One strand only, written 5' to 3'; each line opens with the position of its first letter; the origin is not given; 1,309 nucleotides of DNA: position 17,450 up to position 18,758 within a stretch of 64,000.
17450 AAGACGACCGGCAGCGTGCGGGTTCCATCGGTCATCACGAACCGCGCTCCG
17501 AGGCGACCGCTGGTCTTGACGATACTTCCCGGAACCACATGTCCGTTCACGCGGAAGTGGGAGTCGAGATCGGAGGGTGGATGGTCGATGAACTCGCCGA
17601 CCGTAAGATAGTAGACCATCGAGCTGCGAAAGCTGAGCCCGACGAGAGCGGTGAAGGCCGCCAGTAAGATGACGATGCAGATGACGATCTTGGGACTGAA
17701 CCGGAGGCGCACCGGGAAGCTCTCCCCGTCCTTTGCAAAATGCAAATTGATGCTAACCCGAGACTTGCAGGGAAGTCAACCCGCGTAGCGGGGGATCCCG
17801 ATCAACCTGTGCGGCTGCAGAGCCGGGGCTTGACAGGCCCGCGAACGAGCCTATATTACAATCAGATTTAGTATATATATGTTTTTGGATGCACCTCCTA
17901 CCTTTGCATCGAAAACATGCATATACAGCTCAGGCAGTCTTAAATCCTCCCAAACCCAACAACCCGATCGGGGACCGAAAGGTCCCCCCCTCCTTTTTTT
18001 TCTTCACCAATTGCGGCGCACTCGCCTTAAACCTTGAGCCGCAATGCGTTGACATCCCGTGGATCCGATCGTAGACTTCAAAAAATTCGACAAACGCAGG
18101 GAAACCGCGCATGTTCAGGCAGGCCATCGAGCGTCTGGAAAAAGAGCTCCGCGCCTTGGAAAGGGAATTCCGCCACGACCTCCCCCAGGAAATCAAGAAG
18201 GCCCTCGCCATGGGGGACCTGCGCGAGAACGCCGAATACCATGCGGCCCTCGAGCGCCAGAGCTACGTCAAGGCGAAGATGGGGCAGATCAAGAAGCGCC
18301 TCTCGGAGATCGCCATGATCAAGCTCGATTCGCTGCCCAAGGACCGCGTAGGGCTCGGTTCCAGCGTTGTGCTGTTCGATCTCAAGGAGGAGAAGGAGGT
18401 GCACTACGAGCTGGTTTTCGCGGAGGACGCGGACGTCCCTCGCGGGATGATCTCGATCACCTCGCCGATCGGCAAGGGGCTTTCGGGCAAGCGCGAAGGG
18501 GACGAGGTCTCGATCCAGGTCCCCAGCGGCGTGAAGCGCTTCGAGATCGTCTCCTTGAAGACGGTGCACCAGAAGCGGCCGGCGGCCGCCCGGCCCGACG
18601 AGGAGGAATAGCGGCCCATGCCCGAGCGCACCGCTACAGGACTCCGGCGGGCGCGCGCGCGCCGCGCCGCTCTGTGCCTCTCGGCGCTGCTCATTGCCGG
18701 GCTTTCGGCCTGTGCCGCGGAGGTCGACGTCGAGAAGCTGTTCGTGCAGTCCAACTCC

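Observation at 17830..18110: Promoter, strong terminator and second promoter-like element upstream of greA: a GraL-like leader sRNA or novel sRNA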

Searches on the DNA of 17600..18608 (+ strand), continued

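Call 45: search_with_rna_model(model_id=R2, sources=[L084, L085, L086, L087, L088, L089, L090, L091, L092, L093, L094, L095, L096, L097, L098, L099, L100, L101, L102, L103, L104, L105, L106, L107, L108, L109, L110, L111, L112, L113, L114, L115, L116, L117, L118, L119, L120, L121, L122, L123, L124, L125, L126, L127, L128, L129, L130, L131, L132, L133, L134, L135, L136, L137, L138, L139, L140, L141, L142, L143, L144, L145, L146, L147, L148, L149, L150, L151, L152, L153, L154, L155, L156, L157, L158, L159, L160, L161], max_evalue=5)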
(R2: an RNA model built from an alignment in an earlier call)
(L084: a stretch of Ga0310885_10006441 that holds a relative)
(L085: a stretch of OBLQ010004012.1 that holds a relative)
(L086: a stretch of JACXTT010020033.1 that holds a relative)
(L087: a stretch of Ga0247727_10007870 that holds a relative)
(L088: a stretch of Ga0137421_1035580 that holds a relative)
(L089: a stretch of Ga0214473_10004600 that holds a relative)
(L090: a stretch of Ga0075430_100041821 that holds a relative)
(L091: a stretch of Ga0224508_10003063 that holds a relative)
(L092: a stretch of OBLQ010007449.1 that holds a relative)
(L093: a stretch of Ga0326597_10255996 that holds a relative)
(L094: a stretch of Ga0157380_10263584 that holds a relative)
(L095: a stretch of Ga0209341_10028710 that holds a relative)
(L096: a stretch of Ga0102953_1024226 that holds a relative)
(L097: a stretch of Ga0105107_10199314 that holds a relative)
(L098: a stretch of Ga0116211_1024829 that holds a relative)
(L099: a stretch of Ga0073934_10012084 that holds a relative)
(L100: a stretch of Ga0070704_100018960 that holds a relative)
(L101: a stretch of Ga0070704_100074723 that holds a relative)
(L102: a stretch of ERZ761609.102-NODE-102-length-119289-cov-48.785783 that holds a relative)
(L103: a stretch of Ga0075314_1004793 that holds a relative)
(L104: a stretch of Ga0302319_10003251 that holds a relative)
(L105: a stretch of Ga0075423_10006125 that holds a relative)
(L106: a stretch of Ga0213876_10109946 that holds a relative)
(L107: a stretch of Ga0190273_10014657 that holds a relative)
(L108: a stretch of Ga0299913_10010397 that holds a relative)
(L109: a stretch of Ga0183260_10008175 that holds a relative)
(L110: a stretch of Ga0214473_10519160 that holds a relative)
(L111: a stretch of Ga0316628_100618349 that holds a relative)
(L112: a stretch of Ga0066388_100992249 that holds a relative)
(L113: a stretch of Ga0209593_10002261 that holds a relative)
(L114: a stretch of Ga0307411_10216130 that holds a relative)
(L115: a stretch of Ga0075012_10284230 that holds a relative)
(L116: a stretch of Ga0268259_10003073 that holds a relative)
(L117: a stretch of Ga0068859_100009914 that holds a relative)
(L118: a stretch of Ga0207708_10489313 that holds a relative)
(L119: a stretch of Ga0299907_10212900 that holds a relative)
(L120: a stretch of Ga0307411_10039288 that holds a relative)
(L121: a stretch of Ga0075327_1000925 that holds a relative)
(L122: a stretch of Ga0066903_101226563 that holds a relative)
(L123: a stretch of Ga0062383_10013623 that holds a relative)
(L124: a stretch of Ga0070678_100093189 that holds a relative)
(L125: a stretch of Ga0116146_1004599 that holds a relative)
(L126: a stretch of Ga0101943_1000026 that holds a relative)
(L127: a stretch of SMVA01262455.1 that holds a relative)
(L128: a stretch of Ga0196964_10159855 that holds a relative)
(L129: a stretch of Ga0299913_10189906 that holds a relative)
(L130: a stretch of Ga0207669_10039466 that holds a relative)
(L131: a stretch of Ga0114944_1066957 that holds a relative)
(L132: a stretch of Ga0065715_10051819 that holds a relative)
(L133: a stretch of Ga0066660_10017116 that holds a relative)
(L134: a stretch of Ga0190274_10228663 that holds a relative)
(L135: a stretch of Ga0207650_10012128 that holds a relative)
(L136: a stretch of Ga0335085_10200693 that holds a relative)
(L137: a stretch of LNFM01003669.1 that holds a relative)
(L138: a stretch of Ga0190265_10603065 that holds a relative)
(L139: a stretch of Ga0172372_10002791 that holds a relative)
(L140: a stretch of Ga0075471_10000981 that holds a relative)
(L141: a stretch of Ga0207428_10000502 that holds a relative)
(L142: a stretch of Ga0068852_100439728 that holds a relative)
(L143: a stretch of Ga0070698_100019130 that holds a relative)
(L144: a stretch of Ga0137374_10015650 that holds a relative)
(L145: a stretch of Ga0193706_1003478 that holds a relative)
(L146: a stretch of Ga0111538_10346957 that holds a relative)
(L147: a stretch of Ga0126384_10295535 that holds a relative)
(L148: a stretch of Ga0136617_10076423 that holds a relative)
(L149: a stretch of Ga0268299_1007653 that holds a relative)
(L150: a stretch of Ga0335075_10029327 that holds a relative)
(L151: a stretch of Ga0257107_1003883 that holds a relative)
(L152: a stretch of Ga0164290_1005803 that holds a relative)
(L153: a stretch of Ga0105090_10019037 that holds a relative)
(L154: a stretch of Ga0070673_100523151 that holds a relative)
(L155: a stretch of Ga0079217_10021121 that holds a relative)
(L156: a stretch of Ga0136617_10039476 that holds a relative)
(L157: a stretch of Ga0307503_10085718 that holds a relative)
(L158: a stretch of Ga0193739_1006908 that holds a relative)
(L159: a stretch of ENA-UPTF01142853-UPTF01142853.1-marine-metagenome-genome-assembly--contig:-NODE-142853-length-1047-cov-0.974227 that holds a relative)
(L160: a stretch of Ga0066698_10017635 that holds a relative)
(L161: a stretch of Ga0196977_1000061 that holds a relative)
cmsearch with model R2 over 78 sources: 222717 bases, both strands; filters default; matches with E-value up to 5: 9.
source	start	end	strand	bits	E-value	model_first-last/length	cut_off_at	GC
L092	1776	1919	+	123.9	2.1e-25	1-144/144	no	0.51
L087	186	329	+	121.9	5.8e-25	1-144/144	no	0.5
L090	1498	1640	+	117.8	4.9e-24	1-144/144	no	0.56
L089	1775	1919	+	113.3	5.1e-23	1-144/144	no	0.51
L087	131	255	-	35.3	1.6e-05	1-144/144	no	0.46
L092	1701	1842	-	32.8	6.2e-05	1-144/144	no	0.53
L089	1763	1843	-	29.7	0.0003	1-144/144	no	0.36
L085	1039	1124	+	27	0.0012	1-144/144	no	0.5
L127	1770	1901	+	19.7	0.055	1-144/144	no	0.58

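Call 56: search_with_rna_model(model_id=R2, sources=[L175, L176, L085, L004, L127], max_evalue=10, filters=off, show_alignments=3)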
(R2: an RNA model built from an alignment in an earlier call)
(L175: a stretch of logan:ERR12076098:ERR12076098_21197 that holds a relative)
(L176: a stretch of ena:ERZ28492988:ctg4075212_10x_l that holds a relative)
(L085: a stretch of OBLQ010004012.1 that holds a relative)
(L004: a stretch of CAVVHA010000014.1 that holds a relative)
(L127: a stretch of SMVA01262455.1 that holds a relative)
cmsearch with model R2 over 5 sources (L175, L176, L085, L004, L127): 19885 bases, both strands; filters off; matches with E-value up to 10: 11.
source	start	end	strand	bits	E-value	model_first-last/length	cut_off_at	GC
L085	1039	1124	+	27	0.00011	1-144/144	no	0.5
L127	1770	1901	+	19.6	0.0049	1-144/144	no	0.58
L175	568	682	+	17.3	0.017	1-144/144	no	0.57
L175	657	681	-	6.8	3.8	106-130/144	no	0.64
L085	1099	1123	-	6.8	3.8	106-130/144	no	0.6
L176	121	146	+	6.1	5.4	1-144/144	no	0.46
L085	2039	2062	-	5.5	7.3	1-144/144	no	0.5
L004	1359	1519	-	5.3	8.3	1-144/144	no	0.57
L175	1821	1859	+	5.1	9.2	17-55/144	no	0.54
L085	2329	2348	+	5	9.4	1-144/144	no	0.65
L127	3472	3490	-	5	9.4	1-144/144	no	0.53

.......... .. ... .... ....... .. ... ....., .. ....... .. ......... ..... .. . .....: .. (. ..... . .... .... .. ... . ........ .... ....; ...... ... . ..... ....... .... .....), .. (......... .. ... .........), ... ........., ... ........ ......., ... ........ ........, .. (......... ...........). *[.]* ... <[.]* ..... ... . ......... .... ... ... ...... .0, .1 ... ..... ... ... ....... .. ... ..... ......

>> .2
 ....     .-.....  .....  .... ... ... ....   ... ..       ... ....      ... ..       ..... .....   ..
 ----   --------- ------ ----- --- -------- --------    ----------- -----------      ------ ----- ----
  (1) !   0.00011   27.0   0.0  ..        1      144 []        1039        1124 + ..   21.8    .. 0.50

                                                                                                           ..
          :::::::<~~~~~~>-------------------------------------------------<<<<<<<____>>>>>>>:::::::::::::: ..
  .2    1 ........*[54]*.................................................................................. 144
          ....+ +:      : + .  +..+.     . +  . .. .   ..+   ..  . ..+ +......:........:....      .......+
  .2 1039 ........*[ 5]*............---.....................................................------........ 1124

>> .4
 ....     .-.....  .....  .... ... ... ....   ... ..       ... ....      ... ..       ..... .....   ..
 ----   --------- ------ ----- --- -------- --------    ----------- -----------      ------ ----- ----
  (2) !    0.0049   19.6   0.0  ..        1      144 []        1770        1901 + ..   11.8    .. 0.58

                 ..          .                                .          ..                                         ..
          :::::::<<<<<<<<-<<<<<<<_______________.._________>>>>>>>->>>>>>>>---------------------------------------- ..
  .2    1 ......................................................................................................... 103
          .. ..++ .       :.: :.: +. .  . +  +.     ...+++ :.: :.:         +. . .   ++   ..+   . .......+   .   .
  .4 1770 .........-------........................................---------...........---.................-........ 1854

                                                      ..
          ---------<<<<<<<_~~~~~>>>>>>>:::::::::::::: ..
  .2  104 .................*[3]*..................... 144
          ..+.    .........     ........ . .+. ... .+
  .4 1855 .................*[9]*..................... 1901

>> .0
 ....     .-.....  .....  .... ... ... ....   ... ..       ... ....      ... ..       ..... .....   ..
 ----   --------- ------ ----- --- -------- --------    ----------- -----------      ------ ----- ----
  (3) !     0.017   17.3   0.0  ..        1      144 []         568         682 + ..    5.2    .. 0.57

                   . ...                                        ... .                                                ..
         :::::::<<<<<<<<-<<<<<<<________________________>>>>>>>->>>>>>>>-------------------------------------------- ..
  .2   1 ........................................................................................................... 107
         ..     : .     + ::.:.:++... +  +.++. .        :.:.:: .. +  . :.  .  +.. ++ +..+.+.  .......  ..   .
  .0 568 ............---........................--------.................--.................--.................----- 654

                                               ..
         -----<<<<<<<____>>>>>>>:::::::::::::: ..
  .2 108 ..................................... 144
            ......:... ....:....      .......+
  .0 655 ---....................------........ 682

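Call 64: build_rna_model(alignment_id=A6, structure=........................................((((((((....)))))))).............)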
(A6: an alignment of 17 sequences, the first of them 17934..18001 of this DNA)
Model R3 built from alignment A6 (17 sequences, 73 columns); structure: as given.
model positions 69; base pairs 8; branch points 0; effective number of sequences 4.25; information 0.815 bits per position. Calibrated on 0.2 Mb of random sequence (short: E-values are rough).
structure used (alignment columns):
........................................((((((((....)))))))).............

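Call 65: search_with_rna_model(model_id=R3, sources=[window, L003, L004, L005, L007, L008, L009, L010, L012, L013, L014, L015, L016, L017, L018, L019, L020, L021, L022, L023, L024, L025, L026, L027, L028, L029, L030, L031, L032, L033, L034, L035, L036, L037, L038, L039, L040, L041, L042, L043, L044, L045, L046, L047, L048, L049, L050, L051, L052, L053, L054, L055, L056, L057, L058, L059, L060, L061, L062, L063, L064, L065, L066, L067, L068, L069, L070, L071, L072, L073, L074, L075, L076, L077, L078, L079, L080, L081, L176], max_evalue=1)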
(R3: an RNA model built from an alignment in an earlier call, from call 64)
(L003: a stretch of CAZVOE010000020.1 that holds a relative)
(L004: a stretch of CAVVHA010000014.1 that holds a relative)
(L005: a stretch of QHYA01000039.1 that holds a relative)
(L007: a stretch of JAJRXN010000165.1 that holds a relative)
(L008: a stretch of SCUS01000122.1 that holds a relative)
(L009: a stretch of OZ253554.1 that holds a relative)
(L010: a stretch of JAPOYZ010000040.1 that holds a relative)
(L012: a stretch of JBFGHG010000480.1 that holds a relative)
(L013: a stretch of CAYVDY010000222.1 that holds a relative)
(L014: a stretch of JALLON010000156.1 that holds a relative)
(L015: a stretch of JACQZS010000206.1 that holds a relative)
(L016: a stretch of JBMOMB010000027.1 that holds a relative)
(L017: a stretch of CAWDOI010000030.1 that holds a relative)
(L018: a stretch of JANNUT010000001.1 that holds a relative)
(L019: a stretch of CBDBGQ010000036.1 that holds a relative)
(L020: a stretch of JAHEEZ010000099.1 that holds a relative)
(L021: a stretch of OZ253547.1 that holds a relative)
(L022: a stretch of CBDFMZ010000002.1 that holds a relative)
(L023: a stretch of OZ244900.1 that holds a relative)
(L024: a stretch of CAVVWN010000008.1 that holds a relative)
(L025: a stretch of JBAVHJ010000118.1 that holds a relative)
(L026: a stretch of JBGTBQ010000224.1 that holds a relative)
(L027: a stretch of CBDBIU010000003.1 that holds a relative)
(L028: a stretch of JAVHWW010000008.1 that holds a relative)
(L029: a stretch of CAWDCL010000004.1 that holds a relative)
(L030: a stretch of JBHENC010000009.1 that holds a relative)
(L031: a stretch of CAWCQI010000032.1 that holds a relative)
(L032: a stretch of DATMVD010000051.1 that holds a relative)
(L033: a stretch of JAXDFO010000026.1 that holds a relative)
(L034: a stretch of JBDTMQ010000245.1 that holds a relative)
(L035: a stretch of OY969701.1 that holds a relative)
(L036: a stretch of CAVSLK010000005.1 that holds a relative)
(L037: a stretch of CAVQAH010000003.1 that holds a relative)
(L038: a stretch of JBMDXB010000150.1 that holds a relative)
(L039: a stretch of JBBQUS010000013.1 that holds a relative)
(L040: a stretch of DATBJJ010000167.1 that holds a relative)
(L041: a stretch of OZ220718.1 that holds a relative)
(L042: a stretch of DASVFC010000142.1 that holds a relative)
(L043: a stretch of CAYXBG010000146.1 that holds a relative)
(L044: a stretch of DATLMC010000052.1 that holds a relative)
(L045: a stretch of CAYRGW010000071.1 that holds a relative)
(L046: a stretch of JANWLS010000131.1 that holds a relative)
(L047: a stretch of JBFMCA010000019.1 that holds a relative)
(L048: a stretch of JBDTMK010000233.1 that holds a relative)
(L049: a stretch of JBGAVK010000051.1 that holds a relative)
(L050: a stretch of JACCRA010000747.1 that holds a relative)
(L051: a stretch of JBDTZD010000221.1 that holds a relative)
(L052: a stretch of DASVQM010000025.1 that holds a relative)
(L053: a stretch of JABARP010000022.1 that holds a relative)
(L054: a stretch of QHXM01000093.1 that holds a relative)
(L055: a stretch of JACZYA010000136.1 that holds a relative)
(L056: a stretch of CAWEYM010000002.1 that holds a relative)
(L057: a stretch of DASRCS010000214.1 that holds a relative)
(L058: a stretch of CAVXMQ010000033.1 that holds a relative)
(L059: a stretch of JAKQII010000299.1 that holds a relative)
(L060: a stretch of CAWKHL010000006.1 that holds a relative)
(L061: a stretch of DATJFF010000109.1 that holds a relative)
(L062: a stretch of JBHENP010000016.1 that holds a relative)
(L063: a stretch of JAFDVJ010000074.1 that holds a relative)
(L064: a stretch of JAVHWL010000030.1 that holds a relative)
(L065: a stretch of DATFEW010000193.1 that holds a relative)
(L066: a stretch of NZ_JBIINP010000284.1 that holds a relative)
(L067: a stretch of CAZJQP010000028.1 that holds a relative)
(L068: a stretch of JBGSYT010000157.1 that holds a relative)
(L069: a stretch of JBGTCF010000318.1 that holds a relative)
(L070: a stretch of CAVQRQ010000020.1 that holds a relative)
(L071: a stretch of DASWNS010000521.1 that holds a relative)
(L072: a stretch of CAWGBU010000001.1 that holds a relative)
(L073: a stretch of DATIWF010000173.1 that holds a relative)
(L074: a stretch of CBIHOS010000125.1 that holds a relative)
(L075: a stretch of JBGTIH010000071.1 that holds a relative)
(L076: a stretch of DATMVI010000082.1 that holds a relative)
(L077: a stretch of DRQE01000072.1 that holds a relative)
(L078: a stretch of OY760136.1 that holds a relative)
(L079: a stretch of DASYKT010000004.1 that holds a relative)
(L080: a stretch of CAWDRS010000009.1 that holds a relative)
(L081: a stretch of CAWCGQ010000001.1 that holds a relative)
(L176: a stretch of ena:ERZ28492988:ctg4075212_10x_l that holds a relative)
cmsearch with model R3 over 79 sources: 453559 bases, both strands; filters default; matches with E-value up to 1: 2.
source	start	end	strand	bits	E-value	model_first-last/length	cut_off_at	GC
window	17934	18001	+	65.3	1.4e-14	1-69/69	no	0.53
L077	2097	2132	-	14.1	0.3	1-69/69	no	0.47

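Call 66: search_with_rna_model(model_id=R3, sources=[L084, L086, L088, L091, L093, L094, L095, L096, L097, L098, L099, L100, L101, L102, L103, L104, L105, L106, L107, L108, L109, L110, L111, L112, L113, L114, L115, L116, L117, L118, L119, L120, L121, L122, L123, L124, L125, L126, L127, L128, L129, L130, L131, L132, L133, L134, L135, L136, L137, L138, L139, L140, L141, L142, L143, L144, L145, L146, L147, L148, L149, L150, L151, L152, L153, L154, L155, L156, L157, L158, L159, L160, L161], max_evalue=1)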
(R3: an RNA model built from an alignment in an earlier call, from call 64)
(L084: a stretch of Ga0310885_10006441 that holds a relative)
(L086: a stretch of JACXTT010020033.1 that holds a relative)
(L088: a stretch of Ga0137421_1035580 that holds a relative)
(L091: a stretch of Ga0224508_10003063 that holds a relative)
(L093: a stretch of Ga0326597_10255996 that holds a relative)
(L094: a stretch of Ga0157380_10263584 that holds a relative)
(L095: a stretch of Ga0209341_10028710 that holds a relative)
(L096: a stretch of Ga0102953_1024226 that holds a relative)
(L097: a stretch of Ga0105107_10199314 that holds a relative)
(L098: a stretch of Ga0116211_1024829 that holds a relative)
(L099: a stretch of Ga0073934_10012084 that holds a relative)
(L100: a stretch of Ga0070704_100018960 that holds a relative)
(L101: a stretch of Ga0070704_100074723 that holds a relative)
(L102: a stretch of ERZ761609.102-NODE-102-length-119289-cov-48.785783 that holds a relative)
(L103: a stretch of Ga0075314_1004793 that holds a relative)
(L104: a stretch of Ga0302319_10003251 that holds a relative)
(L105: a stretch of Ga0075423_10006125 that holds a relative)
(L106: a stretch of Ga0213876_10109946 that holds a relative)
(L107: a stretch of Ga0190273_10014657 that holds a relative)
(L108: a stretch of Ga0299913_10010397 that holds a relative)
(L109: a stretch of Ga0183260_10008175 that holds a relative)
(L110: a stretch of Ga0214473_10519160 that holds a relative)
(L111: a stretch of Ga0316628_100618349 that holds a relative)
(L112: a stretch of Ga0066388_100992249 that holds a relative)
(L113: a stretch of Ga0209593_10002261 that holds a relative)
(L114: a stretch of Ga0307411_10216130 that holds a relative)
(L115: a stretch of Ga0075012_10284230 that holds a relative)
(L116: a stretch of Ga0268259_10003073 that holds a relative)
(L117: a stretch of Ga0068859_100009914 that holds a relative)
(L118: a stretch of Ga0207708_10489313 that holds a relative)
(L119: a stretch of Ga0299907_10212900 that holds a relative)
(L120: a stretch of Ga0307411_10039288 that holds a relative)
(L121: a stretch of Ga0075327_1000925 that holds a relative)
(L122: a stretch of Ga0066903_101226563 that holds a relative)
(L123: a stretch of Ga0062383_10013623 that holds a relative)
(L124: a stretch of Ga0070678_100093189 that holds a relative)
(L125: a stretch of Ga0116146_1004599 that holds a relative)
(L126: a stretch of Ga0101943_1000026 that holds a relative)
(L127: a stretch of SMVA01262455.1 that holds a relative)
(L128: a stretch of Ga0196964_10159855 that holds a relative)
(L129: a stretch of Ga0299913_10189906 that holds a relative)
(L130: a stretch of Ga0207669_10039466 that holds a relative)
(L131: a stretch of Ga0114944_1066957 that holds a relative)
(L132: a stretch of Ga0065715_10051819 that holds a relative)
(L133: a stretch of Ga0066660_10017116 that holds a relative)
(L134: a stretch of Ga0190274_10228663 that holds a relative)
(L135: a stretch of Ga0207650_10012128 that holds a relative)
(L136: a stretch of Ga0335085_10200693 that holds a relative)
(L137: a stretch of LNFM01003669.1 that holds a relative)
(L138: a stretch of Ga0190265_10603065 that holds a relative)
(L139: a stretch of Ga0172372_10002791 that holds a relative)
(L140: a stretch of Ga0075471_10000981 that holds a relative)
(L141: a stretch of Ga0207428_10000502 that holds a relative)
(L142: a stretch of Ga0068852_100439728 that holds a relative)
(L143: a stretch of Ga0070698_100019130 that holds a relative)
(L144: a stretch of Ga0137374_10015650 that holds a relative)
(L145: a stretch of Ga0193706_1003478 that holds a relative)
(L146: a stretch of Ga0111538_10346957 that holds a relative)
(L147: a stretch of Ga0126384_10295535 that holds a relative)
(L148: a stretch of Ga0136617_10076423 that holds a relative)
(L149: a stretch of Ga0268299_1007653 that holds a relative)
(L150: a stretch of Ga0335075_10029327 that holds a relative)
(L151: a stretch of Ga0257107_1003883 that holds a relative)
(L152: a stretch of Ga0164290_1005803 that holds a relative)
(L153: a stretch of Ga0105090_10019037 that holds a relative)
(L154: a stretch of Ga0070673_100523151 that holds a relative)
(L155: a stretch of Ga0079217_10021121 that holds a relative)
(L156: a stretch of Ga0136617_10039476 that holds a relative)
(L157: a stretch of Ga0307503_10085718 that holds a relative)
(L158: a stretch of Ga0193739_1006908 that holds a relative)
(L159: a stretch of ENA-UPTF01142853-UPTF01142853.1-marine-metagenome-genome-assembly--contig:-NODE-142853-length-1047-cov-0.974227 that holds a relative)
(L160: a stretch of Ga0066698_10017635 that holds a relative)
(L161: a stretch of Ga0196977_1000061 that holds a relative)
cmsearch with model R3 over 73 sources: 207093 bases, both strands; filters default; matches with E-value up to 1: 6.
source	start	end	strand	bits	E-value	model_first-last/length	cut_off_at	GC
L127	1826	1901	+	29.6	1.3e-05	1-69/69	no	0.63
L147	843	905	+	17.1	0.023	1-69/69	no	0.65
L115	576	671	+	13.5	0.2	1-69/69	no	0.68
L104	3382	3452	+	12.3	0.4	1-69/69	no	0.63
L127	1860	1888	-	12.2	0.43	37-59/69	no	0.86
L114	1276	1338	-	10.9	0.93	1-69/69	no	0.49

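Call 80: search_rna_families(sources=[L002, L006, L087, L089, L090, L092, L011, L085, L175, L127, L004, L147, L165, L173], threshold=evalue, max_evalue=1)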
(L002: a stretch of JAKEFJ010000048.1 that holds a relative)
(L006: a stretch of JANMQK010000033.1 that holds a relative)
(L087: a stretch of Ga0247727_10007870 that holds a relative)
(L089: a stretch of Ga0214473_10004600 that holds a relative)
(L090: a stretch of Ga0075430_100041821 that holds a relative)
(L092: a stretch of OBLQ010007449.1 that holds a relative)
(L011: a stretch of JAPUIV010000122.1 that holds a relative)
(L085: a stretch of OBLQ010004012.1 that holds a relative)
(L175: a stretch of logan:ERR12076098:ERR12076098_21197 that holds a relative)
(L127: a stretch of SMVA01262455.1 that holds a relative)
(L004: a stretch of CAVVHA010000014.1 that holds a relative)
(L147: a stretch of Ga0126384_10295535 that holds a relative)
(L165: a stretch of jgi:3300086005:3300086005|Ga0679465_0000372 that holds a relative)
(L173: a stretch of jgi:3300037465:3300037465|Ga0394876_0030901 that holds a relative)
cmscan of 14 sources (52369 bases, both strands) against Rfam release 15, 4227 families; matches with E-value up to 1: 1.
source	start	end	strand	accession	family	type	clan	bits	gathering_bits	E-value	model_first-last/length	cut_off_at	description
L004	648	682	+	RF00498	EAV_LTH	Cis-reg; leader;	-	21.8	70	0.9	1-45/45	no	Equine arteritis virus leader TRS hairpin (LTH)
